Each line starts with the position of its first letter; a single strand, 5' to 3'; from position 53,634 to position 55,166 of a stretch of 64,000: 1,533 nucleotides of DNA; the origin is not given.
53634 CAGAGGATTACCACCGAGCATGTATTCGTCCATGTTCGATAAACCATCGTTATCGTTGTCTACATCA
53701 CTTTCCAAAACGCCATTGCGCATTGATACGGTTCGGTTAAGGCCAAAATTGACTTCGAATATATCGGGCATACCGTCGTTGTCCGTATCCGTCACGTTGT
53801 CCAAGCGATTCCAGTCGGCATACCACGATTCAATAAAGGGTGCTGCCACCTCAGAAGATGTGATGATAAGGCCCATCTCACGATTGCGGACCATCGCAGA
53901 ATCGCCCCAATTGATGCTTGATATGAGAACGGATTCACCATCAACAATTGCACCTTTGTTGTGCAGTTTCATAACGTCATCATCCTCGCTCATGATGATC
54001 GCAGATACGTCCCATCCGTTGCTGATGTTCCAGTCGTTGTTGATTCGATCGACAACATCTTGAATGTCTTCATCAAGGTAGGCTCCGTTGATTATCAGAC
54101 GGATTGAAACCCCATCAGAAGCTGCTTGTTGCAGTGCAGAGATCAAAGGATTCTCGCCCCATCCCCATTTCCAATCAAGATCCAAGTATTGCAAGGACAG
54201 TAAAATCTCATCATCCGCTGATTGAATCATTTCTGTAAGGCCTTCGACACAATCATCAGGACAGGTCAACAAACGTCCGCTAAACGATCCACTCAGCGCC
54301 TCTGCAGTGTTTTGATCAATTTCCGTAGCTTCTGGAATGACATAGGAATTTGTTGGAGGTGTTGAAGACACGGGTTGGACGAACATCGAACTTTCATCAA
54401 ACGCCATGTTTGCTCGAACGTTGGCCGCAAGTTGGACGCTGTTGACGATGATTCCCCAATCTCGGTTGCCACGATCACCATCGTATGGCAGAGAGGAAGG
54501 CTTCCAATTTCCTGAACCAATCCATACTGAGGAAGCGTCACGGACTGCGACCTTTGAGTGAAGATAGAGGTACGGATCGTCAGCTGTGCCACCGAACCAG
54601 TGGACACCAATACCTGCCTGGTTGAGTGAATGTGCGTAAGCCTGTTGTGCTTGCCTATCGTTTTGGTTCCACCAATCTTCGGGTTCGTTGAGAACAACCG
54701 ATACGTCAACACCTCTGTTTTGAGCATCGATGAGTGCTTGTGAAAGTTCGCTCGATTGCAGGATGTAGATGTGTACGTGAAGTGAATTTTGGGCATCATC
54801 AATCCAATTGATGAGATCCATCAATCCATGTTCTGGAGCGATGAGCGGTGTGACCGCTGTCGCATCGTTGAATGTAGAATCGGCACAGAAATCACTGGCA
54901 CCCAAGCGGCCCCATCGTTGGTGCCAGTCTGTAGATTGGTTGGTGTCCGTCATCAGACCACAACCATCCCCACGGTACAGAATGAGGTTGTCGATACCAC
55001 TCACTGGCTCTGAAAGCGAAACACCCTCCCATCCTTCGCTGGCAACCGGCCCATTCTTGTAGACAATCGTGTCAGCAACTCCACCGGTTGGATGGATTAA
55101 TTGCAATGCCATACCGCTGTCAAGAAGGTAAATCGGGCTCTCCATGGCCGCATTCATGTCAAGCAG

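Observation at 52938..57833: Giant surface protein with six lamin-tail domains fused to a complete double-HKD PLD domain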

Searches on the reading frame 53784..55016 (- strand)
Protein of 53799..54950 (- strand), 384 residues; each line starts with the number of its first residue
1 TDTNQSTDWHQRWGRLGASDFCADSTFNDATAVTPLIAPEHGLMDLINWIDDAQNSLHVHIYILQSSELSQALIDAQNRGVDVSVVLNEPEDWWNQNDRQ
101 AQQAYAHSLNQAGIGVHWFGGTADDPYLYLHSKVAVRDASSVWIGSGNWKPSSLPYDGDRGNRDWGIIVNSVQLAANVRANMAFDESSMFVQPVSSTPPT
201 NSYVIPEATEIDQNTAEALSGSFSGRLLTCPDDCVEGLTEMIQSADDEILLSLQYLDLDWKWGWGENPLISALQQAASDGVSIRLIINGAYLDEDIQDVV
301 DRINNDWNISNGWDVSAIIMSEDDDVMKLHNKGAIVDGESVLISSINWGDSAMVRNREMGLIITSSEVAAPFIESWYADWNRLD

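Call 12: search_solved_structures(query=window:53799-54950:-, max_evalue=1, show_alignments=3)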
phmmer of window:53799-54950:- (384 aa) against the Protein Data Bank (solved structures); distinct sequences matched with E-value up to 1: 6.
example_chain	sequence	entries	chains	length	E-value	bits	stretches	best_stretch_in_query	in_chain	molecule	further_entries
1byr_A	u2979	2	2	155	4.8e-08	35.5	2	46-90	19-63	PROTEIN (ENDONUCLEASE)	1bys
4ggj_A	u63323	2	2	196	2e-06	30.2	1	318-384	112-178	Mitochondrial cardiolipin hydrolase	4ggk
6ehi_A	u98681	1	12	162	3.6e-05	26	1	33-153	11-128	Nuclease NucT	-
9lkx_K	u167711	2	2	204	6.9e-05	25.1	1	318-382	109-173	Mitochondrial cardiolipin hydrolase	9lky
7e0m_A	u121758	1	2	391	0.034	16.2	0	130-154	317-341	Phospholipase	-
6r5j_A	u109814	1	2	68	0.81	11.7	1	134-172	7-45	Uncharacterized protein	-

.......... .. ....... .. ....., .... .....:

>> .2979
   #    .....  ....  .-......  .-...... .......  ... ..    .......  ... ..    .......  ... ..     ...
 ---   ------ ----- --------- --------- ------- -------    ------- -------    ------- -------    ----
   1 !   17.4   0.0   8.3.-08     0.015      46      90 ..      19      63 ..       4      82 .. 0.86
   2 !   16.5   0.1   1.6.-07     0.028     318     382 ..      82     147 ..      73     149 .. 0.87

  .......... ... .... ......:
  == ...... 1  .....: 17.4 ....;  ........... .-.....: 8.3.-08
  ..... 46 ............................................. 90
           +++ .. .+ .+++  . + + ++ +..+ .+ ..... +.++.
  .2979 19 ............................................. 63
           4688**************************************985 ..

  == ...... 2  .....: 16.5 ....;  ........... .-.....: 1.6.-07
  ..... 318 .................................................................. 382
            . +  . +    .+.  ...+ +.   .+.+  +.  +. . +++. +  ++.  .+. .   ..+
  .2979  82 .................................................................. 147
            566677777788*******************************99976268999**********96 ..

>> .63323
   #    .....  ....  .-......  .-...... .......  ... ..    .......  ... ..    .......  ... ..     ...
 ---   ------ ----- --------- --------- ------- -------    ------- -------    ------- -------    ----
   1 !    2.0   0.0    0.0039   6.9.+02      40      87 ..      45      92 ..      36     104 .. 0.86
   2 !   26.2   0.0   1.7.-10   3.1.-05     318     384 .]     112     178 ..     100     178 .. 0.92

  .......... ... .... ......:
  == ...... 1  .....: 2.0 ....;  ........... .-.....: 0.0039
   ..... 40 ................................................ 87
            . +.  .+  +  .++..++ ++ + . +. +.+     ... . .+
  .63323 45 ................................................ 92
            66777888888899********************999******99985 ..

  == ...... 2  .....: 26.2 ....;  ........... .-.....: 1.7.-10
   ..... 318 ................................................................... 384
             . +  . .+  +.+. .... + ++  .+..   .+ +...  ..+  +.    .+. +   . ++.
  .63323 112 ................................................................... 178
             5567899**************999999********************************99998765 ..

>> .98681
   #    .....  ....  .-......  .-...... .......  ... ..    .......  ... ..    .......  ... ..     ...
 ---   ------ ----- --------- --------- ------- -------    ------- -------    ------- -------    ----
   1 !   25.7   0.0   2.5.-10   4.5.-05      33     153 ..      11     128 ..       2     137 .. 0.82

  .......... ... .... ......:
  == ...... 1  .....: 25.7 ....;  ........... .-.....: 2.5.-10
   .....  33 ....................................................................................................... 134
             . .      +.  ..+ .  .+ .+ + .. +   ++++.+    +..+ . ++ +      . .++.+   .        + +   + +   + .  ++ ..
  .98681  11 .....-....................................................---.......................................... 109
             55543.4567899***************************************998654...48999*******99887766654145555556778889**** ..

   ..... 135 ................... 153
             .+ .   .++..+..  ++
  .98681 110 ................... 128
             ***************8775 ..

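Call 27: find_homologous_proteins(query=window:53799-54860:-, max_evalue=0.001)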
Query window:53799-54860:- (354 aa): 86 proteins with E <= 0.001 among 2259 candidates.
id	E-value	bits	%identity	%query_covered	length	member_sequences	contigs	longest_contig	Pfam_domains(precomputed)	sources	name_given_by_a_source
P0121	2.6e-155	535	77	85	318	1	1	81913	PF13091.13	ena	-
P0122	2.3e-119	417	91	59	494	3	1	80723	PF13091.13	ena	-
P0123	2.0e-113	397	55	92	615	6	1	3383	PF13091.13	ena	-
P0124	2.0e-110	387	86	57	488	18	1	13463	PF13091.13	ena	-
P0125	1.4e-108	381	56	85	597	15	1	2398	PF13091.13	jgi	jgi:hypothetical protein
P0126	3.4e-102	360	59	78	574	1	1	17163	PF13091.13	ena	-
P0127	4.5e-99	350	54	79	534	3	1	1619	PF00932.26,PF13091.13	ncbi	ncbi:MAG: phospholipase D-like domain-containing protein, partial [Poseidonia sp.]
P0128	1.2e-97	345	77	57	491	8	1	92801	PF13091.13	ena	-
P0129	2.7e-97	344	51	93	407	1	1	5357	PF13091.13,PF11495.15,PF00614.29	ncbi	ncbi:MAG: phospholipase D-like domain-containing protein, partial [Candidatus Poseidoniaceae archaeo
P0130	2.8e-94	334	48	95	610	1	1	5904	PF13091.13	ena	-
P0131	5.1e-93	330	47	95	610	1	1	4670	PF13091.13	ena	-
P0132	2.5e-92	328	53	88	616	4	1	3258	PF13091.13,PF03495.20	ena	-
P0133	2.1e-88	315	61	70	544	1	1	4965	PF13091.13,PF18884.6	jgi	jgi:hypothetical protein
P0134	8.7e-87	309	48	90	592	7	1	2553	PF13091.13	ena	-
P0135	8.1e-82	293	58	68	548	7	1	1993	PF13091.13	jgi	jgi:hypothetical protein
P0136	8.7e-81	290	96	41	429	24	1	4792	PF13091.13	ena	-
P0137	2.3e-80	288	45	90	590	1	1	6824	PF13091.13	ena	-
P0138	3.1e-79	285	52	73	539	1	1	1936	PF13091.13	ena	-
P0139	2.9e-77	278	46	90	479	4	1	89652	PF13091.13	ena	-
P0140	1.1e-75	273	52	67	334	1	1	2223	PF13091.13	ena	-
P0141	5.3e-75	271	45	81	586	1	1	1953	PF13091.13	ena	-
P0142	1.3e-74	269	56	62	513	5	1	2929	PF13091.13,PF18884.6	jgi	-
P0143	6.1e-73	264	56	58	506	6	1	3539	PF13091.13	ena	-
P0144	2.7e-71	258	57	65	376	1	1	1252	PF13091.13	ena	-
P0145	5.6e-70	254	51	71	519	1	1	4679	PF13091.13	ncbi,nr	ncbi:MAG: phospholipase D-like domain-containing protein, partial [Candidatus Thermoplasmatota archa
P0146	6.1e-69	251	55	65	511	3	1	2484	PF13091.13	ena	-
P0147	6.7e-69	251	49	69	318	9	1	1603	PF13091.13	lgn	-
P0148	5.2e-68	248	64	48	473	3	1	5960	PF13091.13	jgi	-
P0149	3.5e-67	245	55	58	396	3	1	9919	PF13091.13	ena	-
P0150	4.1e-67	245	53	68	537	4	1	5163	PF13091.13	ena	-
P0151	1.5e-66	243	51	68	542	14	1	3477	PF13091.13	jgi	jgi:hypothetical protein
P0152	5.0e-66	241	51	67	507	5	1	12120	PF13091.13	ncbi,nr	ncbi:MAG: phospholipase D-like domain-containing protein, partial [Candidatus Thermoplasmatota archa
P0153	8.9e-66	240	49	69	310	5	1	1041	PF13091.13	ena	-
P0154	2.8e-62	229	49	63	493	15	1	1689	PF13091.13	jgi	jgi:phosphatidylserine/phosphatidylglycerophosphate/cardiolipin synthase-like enzyme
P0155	5.5e-60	221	53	58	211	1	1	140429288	PF13091.13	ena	-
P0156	7.2e-60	221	49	65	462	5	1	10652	PF13091.13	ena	-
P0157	2.9e-59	219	71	41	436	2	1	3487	PF13091.13,PF00614.29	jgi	-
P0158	2.4e-57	213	67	41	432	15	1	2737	PF13091.13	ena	-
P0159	6.9e-57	211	70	41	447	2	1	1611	PF13091.13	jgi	jgi:hypothetical protein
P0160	2.5e-56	209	59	48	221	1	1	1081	PF13091.13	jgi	jgi:phosphatidylserine/phosphatidylglycerophosphate/cardiolipin synthase-like enzyme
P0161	4.8e-56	208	68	41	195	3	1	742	PF13091.13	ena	-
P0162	1.6e-55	207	52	51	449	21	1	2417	PF13091.13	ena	-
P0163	4.6e-55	205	54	47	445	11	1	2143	PF13091.13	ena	-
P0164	5.5e-54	202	60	45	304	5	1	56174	PF13091.13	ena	-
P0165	1.0e-53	201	48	53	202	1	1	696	PF13091.13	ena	-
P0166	1.4e-52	197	55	45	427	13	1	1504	PF13091.13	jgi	-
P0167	1.3e-49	187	68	36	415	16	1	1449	PF13091.13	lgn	-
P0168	4.6e-49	185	60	41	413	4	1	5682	PF13091.13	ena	-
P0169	6.2e-49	185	62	41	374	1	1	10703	PF13091.13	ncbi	-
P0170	7.3e-48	181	66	36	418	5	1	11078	PF13091.13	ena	-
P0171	5.9e-47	178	49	47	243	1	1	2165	PF13091.13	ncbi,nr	ncbi:MAG TPA: hypothetical protein EYQ80_06740, partial [Candidatus Poseidoniales archaeon]|nr:hypot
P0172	7.2e-47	178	63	42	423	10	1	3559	PF13091.13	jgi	jgi:hypothetical protein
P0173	6.5e-43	165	45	56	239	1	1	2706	PF13091.13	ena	-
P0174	4.9e-40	156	59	35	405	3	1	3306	PF13091.13,PF03495.20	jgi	jgi:hypothetical protein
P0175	8.5e-40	155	67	32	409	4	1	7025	PF13091.13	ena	-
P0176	3.3e-39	153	72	29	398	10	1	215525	PF13091.13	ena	-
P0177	5.0e-39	152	70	29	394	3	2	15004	PF13091.13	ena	-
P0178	1.0e-37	148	67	29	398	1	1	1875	PF13091.13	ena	-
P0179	1.1e-36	145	53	36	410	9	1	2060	PF13091.13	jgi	jgi:hypothetical protein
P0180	3.4e-36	143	54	35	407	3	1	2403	PF13091.13,PF00614.29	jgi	jgi:hypothetical protein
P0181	4.2e-35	139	57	36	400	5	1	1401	PF13091.13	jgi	jgi:hypothetical protein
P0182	5.1e-29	119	92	18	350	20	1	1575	PF13091.13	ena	-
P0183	1.3e-28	118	50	33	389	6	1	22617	PF13091.13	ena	-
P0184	6.9e-26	109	64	24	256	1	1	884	PF13091.13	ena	-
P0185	7.5e-24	102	53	27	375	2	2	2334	PF13091.13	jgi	jgi:hypothetical protein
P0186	6.6e-23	99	73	20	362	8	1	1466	PF13091.13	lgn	-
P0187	6.8e-23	99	24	93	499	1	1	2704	PF13091.13,PF11495.15,PF00614.29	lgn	-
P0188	1.4e-20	92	24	98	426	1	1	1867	PF13091.13,PF00614.29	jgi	jgi:cardiolipin synthase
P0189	8.5e-20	89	74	18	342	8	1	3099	PF13091.13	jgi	-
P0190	1.4e-19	88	24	97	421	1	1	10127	PF13091.13,PF00614.29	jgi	jgi:phosphatidylserine/phosphatidylglycerophosphate/cardiolipin synthase-like enzyme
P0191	1.8e-19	88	75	18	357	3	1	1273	PF13091.13,PF18884.6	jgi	jgi:hypothetical protein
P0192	2.0e-19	88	23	93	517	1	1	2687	PF13091.13,PF11495.15,PF00614.29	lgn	-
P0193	3.5e-19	87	23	72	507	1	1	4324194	PF13091.13,PF11495.15,PF00614.29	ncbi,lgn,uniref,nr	ncbi:phospholipase D-like domain-containing protein [Promethearchaeum syntrophicum]|uniref:Phospholi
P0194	9.8e-19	86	24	93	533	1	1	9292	PF13091.13,PF11495.15,PF00614.29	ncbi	-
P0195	2.1e-18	84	23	93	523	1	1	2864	PF13091.13,PF00614.29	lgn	-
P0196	2.2e-18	84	71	18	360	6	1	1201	PF13091.13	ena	-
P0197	1.7e-17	82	25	59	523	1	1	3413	PF13091.13,PF11495.15,PF00614.29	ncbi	-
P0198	6.0e-17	80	25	72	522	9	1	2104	PF13091.13,PF11495.15,PF00614.29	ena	-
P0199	9.2e-17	79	23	93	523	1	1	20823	PF13091.13,PF11495.15,PF00614.29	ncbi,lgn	-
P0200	1.9e-16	78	23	72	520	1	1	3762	PF13091.13,PF11495.15,PF00614.29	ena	-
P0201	2.0e-16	78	63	18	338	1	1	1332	PF13091.13,PF03495.20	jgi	jgi:hypothetical protein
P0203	2.6e-15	74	23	72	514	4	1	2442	PF13091.13,PF11495.15,PF00614.29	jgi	-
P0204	5.9e-15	73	24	72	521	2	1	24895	PF13091.13,PF00614.29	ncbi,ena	-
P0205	2.4e-14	71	58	18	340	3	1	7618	PF13091.13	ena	-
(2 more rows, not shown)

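Call 34: predict_structure(alignment_id=A1)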
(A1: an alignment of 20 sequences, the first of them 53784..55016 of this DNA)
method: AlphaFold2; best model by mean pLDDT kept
length: 411 residues; sequences in the alignment: 20
mean_pLDDT: 84.3   pTM: 0.86
mean pLDDT of the five models: 84.3, 84.1, 83.8, 83.6, 80.8
residues with pLDDT >= 90: 226; 70-90: 113; 50-70: 50; < 50: 22
segments of 3 or more residues with pLDDT < 50: 1-18
pLDDT, mean of each block of 10 residues (from residue 1): 38 45 54 52 75 93 93 98 96 98 97 90 95 96 67 93 95 90 92 95 87 86 84 88 94 84 95 88 67 94 93 78 93 95 79 84 91 71 95 94 70 44
secondary structure, 60 per line:
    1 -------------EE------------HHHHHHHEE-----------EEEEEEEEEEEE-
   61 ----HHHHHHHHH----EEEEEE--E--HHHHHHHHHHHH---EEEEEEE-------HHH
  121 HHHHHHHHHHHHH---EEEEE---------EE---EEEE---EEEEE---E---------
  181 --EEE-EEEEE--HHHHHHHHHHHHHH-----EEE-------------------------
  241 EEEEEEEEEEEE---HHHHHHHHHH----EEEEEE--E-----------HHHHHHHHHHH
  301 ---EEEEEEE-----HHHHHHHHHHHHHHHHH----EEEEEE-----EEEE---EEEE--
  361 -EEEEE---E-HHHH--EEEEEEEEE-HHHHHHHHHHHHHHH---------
elements in order: H28-34 E48-59 H65-73 E78-83 H89-100 E104-110 H118-133 E137-141 E156-159 E163-167 E183-185 E187-191 H194-207 E213-215 E241-252 H256-265 E270-275 H290-300 E304-310 H316-332 E337-342 E348-351 E355-358 E362-366 H372-375 E378-386 H388-402
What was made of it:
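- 54849..55001 (-): Conserved Cys-containing linker (aa 945-995; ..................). Low pLDDT in the model (call 34).
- On PLD/HKD superfamily (Pfam PLDc_2, PF13091): AF2 model pLDDT 84.3 and pTM 0.86 (call 34).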

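Call 39: fold_search(model_id=the predicted structure, library=pdb)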
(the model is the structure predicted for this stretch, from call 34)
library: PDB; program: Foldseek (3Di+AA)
matches with E <= 10: 1052; with E <= 0.001: 145
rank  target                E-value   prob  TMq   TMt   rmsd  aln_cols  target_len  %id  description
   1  7e0m_A                3.8e-20  1.00  0.61  0.64  11.7       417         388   15  Crystal structure of phospholipase D (released 2021-12-22)
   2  9vbg_A                7.3e-20  1.00  0.63  0.62  10.4       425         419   16  Cryo-EM structure of human PLD3 apo form (released 2025-12-24)
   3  8q1x_B                9.3e-20  1.00  0.64  0.63  10.4       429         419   16  Structural analysis of PLD3 reveals insights into the mechanism of lysosomal 5' exonuclease-mediated nucleic acid degr (released 2023-12-06)
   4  8v5t_A                1.2e-19  1.00  0.62  0.62  10.9       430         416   16  Crystal structure of Alzheimers disease phospholipase D3 (released 2024-10-09)
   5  7e0m_B                1.3e-19  1.00  0.59  0.62  10.9       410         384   15  Crystal structure of phospholipase D (released 2021-12-22)
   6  8v07_A                2.0e-19  1.00  0.64  0.64  10.5       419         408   16  Crystal structure of mouse PLD3 co-crystallized with 5'Pi-ssDNA for 30 days (released 2024-03-13)
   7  8v07_D                2.0e-19  1.00  0.62  0.63  10.5       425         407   17  Crystal structure of mouse PLD3 co-crystallized with 5'Pi-ssDNA for 30 days (released 2024-03-13)
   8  8v08_A                2.9e-19  1.00  0.64  0.67   9.6       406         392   17  Crystal structure of human PLD4 co-crystallized with 5'Pi-ssDNA (released 2024-03-13)
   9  8v07_B                3.1e-19  1.00  0.64  0.64  10.3       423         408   17  Crystal structure of mouse PLD3 co-crystallized with 5'Pi-ssDNA for 30 days (released 2024-03-13)
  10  9vbj_A                3.5e-19  1.00  0.62  0.62  10.1       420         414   17  Cryo-EM structure of human PLD4 apo form (released 2025-12-24)
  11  8q1x_A                3.7e-19  1.00  0.62  0.61  11.0       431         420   16  Structural analysis of PLD3 reveals insights into the mechanism of lysosomal 5' exonuclease-mediated nucleic acid degr (released 2023-12-06)
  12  8v07_C                4.0e-19  1.00  0.64  0.64  10.7       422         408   17  Crystal structure of mouse PLD3 co-crystallized with 5'Pi-ssDNA for 30 days (released 2024-03-13)
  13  8q1k_A                6.5e-19  1.00  0.63  0.62  10.8       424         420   16  Structural analysis of PLD3 reveals insights into the mechanism of lysosomal 5' exonuclease-mediated nucleic acid degr (released 2023-12-06)
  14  8v06_C                7.7e-19  1.00  0.64  0.64  10.2       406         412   17  Crystal structure of mouse PLD3 co-crystallized with 5'Pi-ssDNA for 9 days (released 2024-03-13)
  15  8v06_D                8.2e-19  1.00  0.64  0.64  10.3       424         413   17  Crystal structure of mouse PLD3 co-crystallized with 5'Pi-ssDNA for 9 days (released 2024-03-13)
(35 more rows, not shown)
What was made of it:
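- On PLD/HKD superfamily (Pfam PLDc_2, PF13091): Foldseek E of about 1e-20 to two-HKD structures (call 39).
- Closest known: PLD3 and PLD4, mammalian luminal two-HKD 5' exonucleases. Same: They are among the best structural matches, with TM about 0.64 (call 39).
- The bilobal model is confident (call 34) and matches two-HKD structures at E of about 1e-20, including the ssDNA exonucleases PLD3 and PLD4 (call 39). TM-score normalised to the target is 0.62-0.71 for compact PLD3/4, F13 and 7E0M, against 0.44-0.52 for true phospholipases (call 39). The top Foldseek hit 7E0M is named a phospholipase D (call 39). The lobes are Nuc-sized, with low target coverage of real phospholipases (call 39).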

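Call 40: search_protein_representatives(alignment_id=A1)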
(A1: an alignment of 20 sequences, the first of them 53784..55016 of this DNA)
Query: 20 sequences, 413 profile positions. Proteins with E-value up to 0.001 (for the whole library): 15673; up to 1e-10: 4538; up to 1e-30: 650. The best 150 are listed.
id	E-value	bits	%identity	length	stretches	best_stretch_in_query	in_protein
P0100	4.9e-187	638.4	-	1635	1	1-413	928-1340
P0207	1.1e-170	584.6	-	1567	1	2-413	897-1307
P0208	8.5e-167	571.7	-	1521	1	2-413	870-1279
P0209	2.0e-161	554.1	-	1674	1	1-413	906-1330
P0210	9.4e-154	528.8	-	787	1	9-413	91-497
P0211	9.6e-151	518.9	-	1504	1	2-413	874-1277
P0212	3.2e-147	507.3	-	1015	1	10-413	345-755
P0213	1.0e-144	499.0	-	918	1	10-413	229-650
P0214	2.6e-143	494.4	-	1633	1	2-413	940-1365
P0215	7.3e-141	486.3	-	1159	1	2-413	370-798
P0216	6.8e-139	479.8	-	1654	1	8-413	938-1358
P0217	3.3e-131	454.5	-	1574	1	4-413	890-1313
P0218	7.9e-130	450.0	-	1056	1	4-413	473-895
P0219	3.5e-122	424.8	-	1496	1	2-413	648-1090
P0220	1.2e-120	419.7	-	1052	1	3-413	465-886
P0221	3.5e-115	401.7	-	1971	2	20-406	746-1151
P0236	6.0e-64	233.0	-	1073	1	11-408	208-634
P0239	1.8e-62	228.1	-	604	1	22-406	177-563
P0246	2.5e-57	211.2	-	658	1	19-409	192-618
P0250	1.2e-56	208.9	-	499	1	14-405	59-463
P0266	9.3e-54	199.4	-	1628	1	23-406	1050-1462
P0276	1.2e-52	195.7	-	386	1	46-405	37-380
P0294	7.4e-51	189.8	-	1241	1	21-409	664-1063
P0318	5.1e-49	183.8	-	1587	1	21-408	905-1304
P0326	3.6e-48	181.0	-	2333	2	12-405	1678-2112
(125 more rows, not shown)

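Call 41: search_solved_structures(query=A1, max_evalue=0.01)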
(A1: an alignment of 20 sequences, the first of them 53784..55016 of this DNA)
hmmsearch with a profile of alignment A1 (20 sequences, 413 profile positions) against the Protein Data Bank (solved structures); distinct sequences matched with E-value up to 0.01: 13.
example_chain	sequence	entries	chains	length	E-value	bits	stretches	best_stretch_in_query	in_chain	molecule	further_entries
1byr_A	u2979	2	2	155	2.3e-13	53.1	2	68-112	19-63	PROTEIN (ENDONUCLEASE)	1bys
4ggj_A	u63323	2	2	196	3.5e-11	45.9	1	342-410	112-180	Mitochondrial cardiolipin hydrolase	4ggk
6ehi_A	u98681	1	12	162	1.9e-10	43.5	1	63-176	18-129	Nuclease NucT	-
9lkx_K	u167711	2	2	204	1.3e-09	40.8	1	346-408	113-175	Mitochondrial cardiolipin hydrolase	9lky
7e0m_A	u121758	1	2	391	8.9e-09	38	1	265-405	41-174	Phospholipase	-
4gel_A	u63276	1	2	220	8.6e-05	24.9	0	49-114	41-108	Mitochondrial cardiolipin hydrolase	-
4gem_A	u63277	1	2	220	0.0001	24.6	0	49-114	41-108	Mitochondrial cardiolipin hydrolase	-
4h4a_A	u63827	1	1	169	0.00013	24.3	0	64-114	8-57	Mitochondrial cardiolipin hydrolase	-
4gen_A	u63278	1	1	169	0.00018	23.8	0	65-114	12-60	Mitochondrial cardiolipin hydrolase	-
5lzk_A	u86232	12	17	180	0.0025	20.1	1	69-156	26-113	Protein FAM83B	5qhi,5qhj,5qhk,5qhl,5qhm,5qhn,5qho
1xdo_A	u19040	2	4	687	0.0054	19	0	76-212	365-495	Polyphosphate kinase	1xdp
9urj_A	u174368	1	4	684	0.0054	19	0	76-212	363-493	Polyphosphate kinase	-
9uri_A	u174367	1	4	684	0.0094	18.2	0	76-210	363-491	Polyphosphate kinase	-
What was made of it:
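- On Nuc-like nuclease branch (Nuc, NucT, Zucchini): 1byr 2e-13, 4ggj 3.5e-11, 6ehi 2e-10; no classical PLD or PSS at E<0.01 (call 41)
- Closest known: Nuc. Same: They share the HxK(x)4D(x)6GSxN chemistry and are the best sequence and profile matches (calls 12, 41).
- Closest known: PLD3 and PLD4, mammalian luminal two-HKD 5' exonucleases. Different: They are not retrieved by sequence or profile search (call 41).
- Sequence and profile searches of the PDB give Nuc (2e-13), Zucchini (3.5e-11), NucT (2e-10) and then SpPLD 7E0M (calls 12, 41). The nuclease-type HKD evidence is the same as for the best explanation (calls 12, 41). No classical PLD or PSS was retrieved by sequence or profile (calls 12, 41).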
